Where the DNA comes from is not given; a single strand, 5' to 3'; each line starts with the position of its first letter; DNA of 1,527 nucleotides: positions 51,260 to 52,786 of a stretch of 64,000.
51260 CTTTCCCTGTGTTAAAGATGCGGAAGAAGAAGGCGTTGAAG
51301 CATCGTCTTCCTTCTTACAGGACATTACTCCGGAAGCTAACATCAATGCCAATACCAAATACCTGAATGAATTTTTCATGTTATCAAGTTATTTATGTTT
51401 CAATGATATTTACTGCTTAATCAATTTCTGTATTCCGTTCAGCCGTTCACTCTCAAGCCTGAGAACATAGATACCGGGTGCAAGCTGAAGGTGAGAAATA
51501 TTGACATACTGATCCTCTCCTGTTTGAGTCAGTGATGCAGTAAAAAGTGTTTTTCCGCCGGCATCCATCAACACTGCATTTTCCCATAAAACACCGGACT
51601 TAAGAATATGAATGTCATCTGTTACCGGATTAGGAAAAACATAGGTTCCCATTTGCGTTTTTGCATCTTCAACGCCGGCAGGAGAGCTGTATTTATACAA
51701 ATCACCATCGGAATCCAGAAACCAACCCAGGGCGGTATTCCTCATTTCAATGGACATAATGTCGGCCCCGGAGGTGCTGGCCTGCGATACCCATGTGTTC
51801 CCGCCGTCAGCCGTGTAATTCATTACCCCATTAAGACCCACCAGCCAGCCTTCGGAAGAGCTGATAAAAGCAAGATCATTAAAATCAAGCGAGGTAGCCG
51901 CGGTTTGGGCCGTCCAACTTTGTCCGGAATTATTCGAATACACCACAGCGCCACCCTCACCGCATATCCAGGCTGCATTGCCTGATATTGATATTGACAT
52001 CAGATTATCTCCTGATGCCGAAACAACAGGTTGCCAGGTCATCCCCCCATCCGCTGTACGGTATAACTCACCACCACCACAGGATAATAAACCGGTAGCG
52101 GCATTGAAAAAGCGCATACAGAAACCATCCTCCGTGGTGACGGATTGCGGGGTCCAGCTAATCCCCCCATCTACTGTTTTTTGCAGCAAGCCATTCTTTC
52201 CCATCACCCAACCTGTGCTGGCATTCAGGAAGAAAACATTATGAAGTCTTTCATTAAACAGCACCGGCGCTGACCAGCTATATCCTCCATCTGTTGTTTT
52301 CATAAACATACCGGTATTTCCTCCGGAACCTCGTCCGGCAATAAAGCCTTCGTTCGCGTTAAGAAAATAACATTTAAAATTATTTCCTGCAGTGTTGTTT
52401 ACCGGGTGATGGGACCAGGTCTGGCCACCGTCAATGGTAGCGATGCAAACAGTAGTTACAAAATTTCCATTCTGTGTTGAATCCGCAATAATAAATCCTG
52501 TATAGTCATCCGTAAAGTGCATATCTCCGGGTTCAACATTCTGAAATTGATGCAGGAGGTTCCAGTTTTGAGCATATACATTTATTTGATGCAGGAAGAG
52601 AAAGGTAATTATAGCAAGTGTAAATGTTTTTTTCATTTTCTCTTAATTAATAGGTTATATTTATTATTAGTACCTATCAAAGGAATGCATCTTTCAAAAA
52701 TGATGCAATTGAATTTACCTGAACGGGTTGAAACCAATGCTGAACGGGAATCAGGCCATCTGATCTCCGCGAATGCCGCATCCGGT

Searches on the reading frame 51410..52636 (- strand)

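Call 13: search_protein_families(library=pfam, proteins=[window:51410-52636:-], max_evalue=0.001)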
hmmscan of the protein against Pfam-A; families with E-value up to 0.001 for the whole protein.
window:51410-52636:- (408 aa): 5 families
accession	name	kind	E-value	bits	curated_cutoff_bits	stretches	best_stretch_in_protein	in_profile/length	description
PF14870.12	PSII_BNR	-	6.7e-29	101.5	27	4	22-123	6-96/303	Photosynthesis system II assembly factor YCF48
PF02012.26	BNR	-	2.1e-10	39.4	27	0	192-203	1-12/12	BNR/Asp-box repeat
PF18962.6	Por_Secre_tail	-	5e-08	33.6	27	1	333-406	1-74/75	Secretion system C-terminal sorting domain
PF15902.12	Sortilin-Vps10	-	7e-08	32.1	33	1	190-284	2-111/446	Sortilin, neurotensin receptor 3,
PF19755.4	DUF6242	-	0.0003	21.1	29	0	188-241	164-217/217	Domain of unknown function (DUF6242)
